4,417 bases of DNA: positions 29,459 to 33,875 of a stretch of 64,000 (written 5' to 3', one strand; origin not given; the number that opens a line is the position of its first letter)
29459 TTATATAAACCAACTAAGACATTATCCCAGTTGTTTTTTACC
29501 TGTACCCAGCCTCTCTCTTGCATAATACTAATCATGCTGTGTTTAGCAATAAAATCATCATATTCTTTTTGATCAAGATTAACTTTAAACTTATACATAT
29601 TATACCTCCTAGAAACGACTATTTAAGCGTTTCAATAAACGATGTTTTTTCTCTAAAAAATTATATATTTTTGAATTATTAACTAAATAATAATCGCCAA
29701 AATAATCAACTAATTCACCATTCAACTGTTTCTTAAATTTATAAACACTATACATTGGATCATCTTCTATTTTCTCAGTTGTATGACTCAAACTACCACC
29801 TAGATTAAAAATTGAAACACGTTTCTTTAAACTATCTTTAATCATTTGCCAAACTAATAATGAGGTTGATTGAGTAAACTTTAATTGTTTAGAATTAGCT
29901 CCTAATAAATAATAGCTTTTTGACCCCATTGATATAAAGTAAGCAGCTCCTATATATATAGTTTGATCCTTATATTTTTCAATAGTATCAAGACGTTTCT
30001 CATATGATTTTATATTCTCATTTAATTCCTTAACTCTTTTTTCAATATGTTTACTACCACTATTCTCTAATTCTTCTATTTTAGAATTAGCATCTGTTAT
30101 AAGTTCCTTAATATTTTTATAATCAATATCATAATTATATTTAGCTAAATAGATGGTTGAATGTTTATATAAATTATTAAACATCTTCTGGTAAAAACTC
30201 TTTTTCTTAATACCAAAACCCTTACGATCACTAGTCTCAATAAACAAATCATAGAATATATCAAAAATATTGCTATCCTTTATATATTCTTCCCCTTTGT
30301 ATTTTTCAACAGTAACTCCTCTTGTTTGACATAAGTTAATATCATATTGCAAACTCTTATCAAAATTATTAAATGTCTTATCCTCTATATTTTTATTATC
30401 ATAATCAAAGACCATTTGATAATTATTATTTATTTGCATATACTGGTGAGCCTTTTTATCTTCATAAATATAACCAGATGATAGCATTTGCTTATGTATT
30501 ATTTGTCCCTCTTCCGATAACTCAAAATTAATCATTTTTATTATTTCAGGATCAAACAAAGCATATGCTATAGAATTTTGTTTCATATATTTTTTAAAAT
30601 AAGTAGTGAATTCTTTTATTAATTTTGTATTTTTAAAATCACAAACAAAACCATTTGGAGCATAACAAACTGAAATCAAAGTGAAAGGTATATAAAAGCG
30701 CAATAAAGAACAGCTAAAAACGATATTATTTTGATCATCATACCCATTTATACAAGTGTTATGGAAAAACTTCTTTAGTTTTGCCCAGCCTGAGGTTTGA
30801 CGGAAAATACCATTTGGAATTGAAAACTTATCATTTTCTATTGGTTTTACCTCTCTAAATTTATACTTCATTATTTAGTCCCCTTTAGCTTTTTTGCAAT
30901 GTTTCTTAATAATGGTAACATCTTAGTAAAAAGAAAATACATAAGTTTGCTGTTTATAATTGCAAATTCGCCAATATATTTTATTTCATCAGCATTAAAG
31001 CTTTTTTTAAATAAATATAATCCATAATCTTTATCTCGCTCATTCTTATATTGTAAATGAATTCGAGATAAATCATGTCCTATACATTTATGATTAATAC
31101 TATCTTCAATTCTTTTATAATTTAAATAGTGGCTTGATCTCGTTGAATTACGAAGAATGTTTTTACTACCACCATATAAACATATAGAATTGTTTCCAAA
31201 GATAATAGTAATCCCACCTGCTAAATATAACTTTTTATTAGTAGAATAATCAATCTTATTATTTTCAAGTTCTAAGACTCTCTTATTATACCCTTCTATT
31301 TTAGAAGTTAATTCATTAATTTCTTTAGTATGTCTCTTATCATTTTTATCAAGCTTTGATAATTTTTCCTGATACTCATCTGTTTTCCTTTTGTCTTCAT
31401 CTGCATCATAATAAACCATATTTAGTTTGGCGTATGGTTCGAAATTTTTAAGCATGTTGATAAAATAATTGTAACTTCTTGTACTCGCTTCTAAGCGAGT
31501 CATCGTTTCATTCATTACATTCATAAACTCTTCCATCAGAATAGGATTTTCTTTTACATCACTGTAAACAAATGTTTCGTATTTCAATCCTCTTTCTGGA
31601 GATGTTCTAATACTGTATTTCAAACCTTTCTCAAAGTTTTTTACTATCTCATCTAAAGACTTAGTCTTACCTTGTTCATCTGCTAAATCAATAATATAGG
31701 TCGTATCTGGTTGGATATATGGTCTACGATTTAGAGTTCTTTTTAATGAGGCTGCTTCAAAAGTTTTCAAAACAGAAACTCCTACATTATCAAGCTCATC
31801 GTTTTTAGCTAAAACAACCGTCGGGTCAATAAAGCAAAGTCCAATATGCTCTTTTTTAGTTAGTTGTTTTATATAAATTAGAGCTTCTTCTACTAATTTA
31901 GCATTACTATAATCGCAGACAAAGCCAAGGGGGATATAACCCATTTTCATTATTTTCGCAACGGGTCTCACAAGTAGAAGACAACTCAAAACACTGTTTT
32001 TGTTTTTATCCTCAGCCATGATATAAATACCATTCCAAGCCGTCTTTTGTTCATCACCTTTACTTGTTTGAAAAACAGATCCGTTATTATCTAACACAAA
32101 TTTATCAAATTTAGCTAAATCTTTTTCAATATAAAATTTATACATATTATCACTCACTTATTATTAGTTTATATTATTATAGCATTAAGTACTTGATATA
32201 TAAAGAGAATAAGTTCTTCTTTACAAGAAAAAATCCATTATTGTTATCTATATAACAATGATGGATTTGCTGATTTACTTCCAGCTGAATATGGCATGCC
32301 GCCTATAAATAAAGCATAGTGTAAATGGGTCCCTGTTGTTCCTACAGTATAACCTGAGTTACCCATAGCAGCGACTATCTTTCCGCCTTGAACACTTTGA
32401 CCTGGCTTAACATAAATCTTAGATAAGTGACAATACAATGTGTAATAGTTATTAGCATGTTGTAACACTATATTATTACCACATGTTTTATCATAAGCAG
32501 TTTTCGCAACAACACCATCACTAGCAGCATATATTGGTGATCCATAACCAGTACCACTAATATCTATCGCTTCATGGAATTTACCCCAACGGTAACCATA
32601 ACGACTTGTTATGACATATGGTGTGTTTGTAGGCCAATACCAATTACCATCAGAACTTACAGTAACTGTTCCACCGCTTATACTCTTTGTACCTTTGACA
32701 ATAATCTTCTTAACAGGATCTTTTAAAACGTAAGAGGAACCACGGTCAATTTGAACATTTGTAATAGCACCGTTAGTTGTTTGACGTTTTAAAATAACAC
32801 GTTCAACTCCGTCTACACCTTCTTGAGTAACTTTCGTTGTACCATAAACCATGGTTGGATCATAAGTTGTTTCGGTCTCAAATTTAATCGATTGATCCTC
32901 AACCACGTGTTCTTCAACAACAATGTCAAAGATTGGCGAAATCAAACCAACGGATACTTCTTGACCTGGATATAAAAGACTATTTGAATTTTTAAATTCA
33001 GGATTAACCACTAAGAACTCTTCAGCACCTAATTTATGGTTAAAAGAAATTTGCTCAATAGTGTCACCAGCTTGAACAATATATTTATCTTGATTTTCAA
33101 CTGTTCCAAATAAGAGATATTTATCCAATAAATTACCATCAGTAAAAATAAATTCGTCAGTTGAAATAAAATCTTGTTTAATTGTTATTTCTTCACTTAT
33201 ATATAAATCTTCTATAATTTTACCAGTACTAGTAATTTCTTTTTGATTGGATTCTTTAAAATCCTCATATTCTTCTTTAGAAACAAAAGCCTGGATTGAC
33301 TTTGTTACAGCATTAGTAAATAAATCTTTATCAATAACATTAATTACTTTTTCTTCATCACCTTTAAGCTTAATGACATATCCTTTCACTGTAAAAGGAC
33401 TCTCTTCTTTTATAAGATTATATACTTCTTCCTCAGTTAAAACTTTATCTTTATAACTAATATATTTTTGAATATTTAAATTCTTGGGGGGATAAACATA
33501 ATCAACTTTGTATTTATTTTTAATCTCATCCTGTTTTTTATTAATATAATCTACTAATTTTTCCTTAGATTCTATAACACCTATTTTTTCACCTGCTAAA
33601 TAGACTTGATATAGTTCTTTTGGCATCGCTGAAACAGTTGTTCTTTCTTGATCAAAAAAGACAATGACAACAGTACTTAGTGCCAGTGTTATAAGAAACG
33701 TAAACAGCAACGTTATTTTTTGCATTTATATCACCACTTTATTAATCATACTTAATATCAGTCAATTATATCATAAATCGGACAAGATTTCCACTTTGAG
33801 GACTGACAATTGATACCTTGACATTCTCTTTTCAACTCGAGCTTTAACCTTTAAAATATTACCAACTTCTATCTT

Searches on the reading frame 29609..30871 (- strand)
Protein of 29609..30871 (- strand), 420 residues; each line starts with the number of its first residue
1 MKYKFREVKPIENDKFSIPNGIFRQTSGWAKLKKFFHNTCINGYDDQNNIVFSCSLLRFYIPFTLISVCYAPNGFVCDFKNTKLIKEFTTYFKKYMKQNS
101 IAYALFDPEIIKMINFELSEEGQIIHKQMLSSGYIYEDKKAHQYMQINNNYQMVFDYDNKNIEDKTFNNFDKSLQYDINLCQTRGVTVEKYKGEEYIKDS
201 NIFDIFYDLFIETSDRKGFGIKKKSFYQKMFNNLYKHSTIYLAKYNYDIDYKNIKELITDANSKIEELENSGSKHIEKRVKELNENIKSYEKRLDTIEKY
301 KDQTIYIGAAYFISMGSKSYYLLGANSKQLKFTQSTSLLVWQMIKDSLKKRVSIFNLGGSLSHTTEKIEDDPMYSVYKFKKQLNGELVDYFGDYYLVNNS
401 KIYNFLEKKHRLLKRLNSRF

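Call 33: search_protein_families(library=pfam, proteins=[window:29609-30871:-], max_evalue=0.00001)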
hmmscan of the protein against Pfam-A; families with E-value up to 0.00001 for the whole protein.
window:29609-30871:- (420 aa): 1 family
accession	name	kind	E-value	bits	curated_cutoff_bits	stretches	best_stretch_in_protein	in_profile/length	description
PF02388.22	FemAB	-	3e-48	165.1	24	1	20-405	15-400/406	FemAB family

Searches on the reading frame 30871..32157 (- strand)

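Call 33: search_protein_families(library=pfam, proteins=[window:30871-32157:-], max_evalue=0.00001)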
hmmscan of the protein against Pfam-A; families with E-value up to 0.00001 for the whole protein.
window:30871-32157:- (428 aa): 1 family
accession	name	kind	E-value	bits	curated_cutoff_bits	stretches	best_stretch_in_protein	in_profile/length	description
PF02388.22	FemAB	-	6.4e-41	141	24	1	16-410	5-401/406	FemAB family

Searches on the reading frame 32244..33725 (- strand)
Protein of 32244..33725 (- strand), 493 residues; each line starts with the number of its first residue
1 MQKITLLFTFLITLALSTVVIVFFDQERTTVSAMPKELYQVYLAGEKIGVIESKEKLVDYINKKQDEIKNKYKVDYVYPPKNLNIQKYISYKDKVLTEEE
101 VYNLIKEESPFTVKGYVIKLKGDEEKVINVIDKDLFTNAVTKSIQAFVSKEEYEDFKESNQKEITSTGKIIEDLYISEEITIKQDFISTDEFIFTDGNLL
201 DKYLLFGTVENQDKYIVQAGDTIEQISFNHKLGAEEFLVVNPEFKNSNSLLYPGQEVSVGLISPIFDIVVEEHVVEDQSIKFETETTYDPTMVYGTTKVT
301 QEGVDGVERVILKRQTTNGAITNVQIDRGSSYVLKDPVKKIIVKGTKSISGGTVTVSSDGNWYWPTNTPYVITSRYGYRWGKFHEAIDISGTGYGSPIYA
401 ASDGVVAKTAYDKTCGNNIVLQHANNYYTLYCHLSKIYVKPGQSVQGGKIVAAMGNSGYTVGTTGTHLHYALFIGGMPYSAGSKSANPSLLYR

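Call 33: search_protein_families(library=pfam, proteins=[window:32244-33725:-], max_evalue=0.00001)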
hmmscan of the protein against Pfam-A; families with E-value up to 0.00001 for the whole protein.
window:32244-33725:- (493 aa): 3 families
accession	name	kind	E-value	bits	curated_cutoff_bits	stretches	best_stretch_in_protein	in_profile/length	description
PF01551.29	Peptidase_M23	-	1.6e-24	86.3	28.7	1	383-477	2-92/96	Peptidase family M23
PF07501.17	G5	-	2.1e-13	50.7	23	1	271-347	1-75/75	G5 domain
PF01476.26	LysM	-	3.1e-07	30.7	20.9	1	215-259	1-42/43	LysM domain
